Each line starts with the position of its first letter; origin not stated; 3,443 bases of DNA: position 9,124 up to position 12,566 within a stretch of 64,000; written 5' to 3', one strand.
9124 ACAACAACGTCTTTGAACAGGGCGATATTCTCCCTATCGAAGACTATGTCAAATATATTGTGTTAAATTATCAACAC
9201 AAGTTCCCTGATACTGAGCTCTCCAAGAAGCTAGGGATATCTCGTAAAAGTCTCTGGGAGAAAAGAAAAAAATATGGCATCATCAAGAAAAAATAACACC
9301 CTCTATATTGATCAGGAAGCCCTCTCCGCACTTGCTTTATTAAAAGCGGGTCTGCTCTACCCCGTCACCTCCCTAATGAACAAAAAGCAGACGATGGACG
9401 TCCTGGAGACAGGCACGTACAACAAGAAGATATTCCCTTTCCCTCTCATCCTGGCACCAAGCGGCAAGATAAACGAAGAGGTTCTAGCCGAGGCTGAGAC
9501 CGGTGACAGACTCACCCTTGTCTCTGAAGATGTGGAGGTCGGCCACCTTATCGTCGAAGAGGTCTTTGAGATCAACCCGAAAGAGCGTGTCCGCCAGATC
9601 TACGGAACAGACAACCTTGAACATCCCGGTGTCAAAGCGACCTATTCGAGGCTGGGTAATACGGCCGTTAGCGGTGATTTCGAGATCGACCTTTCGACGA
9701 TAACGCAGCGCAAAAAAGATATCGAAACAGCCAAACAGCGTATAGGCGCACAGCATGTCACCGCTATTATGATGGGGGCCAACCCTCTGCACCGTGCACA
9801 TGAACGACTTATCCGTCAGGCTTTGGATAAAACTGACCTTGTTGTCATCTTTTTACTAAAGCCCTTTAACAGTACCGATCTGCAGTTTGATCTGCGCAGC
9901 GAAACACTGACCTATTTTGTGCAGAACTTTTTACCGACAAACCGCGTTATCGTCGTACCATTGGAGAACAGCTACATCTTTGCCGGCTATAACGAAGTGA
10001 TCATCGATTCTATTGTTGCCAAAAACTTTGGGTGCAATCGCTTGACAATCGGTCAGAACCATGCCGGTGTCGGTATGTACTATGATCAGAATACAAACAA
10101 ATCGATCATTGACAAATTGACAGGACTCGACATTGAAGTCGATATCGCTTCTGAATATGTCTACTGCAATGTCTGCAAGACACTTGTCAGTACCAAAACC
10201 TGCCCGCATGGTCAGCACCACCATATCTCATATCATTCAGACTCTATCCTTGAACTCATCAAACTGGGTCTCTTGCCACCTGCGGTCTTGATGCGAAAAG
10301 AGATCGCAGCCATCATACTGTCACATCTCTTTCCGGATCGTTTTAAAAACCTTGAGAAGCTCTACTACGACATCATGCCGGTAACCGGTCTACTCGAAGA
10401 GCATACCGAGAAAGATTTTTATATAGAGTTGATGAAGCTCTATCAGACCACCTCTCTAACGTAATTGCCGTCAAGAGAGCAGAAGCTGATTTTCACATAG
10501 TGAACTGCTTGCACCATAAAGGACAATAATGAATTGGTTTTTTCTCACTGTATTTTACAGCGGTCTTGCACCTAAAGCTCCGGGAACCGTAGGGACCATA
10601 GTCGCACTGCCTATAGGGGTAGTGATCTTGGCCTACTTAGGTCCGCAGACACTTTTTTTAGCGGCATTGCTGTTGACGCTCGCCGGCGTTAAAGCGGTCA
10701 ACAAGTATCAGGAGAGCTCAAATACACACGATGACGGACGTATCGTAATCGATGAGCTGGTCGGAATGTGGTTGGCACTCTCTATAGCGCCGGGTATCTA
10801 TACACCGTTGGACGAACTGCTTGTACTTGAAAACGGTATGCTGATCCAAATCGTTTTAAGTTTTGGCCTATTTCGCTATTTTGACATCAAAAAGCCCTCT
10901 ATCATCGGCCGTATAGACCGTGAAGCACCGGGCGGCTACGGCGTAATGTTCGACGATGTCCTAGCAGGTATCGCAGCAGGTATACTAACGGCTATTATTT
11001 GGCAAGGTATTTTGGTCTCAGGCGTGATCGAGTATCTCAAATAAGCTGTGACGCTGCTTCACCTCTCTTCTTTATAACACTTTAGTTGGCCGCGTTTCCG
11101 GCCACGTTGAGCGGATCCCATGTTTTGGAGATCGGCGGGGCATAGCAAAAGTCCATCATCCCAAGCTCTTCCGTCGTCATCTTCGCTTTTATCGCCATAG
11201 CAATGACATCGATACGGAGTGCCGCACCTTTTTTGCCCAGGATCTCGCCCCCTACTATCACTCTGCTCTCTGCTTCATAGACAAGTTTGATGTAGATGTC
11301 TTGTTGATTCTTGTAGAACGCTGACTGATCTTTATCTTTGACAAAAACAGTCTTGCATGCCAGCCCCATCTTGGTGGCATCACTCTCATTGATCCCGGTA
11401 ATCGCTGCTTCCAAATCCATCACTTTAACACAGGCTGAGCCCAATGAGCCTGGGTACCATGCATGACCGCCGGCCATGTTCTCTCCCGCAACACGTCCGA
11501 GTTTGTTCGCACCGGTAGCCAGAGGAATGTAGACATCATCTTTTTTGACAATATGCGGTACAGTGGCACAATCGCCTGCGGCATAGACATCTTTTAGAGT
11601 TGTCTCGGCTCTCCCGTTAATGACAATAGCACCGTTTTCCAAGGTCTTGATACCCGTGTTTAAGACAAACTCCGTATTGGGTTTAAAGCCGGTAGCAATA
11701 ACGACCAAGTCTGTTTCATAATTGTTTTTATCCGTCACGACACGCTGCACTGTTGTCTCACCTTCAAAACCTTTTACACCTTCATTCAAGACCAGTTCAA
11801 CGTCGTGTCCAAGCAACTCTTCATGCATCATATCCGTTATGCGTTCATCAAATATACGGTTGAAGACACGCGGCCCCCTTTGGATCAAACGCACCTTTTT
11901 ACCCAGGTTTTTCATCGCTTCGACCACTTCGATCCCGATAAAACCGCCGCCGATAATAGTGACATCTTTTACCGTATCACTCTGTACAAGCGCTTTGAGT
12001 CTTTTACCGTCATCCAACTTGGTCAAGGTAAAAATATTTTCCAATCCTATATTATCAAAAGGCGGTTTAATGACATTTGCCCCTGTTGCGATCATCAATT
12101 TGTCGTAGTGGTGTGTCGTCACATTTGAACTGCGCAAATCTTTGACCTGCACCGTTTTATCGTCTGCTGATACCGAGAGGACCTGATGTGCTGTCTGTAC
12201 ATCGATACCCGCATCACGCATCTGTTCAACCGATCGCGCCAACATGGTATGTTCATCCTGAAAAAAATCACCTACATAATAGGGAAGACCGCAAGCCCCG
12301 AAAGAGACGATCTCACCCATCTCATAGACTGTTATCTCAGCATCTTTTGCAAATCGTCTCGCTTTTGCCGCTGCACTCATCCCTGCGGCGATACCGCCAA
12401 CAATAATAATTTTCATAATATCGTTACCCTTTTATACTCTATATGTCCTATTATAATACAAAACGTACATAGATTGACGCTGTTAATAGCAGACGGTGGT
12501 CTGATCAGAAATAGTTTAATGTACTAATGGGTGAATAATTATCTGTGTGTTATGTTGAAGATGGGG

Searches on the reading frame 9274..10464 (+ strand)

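Call 25: search_protein_families(library=pfam, proteins=[window:9274-10464:+], max_evalue=0.001)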
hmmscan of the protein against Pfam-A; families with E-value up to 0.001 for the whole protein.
window:9274-10464:+ (396 aa): 3 families
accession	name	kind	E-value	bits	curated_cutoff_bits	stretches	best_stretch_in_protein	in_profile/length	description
PF01747.23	ATP-sulfurylase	-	6.6e-56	189.5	24.3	1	145-350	5-211/212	ATP-sulfurylase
PF14306.12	PUA_2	-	3.4e-20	72.7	27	1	5-137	26-155/159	PUA-like domain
PF08218.17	Citrate_ly_lig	-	0.00016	21.9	20.9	1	163-209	2-47/182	Citrate lyase ligase C-terminal domain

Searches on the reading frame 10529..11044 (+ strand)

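Call 25: search_protein_families(library=pfam, proteins=[window:10529-11044:+], max_evalue=0.001)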
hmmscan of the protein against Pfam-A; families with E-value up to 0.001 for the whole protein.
window:10529-11044:+ (171 aa): 1 family
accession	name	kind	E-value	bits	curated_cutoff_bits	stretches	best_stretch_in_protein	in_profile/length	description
PF04608.18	PgpA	-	2.1e-40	138.3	28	1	5-157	2-140/141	Phosphatidylglycerophosphatase A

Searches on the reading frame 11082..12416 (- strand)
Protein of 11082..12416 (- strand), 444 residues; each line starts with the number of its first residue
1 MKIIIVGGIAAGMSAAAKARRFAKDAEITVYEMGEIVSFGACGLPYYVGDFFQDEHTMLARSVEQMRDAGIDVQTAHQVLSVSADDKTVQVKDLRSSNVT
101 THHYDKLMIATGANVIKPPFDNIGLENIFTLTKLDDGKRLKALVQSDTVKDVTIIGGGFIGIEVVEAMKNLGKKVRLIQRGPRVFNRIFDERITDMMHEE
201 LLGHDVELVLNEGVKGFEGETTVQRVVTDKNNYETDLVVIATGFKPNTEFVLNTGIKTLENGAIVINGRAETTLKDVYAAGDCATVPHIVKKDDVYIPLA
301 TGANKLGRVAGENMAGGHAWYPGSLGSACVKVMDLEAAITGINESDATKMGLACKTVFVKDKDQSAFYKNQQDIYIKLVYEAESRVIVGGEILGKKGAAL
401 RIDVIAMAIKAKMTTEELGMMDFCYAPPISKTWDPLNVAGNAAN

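Call 25: search_protein_families(library=pfam, proteins=[window:11082-12416:-], max_evalue=0.001)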
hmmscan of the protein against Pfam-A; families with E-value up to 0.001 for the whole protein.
window:11082-12416:- (444 aa): 8 families
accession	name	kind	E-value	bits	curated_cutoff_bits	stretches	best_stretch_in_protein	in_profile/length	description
PF07992.20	Pyr_redox_2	-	3.1e-59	201.2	26.1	1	1-290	1-278/291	Pyridine nucleotide-disulphide oxidoreductase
PF00070.33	Pyr_redox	-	4.6e-19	69.2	22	1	152-228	2-79/82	Pyridine nucleotide-disulphide oxidoreductase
PF02852.28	Pyr_redox_dim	-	2.3e-18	66.9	25.3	1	329-432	3-105/110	Pyridine nucleotide-disulphide oxidoreductase, dimerisation domain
PF13738.12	Pyr_redox_3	-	6.4e-12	45.8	30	1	67-281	92-305/305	Pyridine nucleotide-disulphide oxidoreductase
PF13450.12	NAD_binding_8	-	7.3e-08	33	21.9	0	154-199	1-46/68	NAD(P)-binding Rossmann-like domain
PF03486.20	HI0933_like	-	8.3e-08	32.4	50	0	191-244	109-164/244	HI0933-like protein Rossmann domain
PF01266.30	DAO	-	3.4e-05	24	27.9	0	190-245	148-205/353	FAD dependent oxidoreductase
PF13434.12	Lys_Orn_oxgnase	-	0.00072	19.2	21.3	0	77-179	116-220/339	L-lysine 6-monooxygenase/L-ornithine 5-monooxygenase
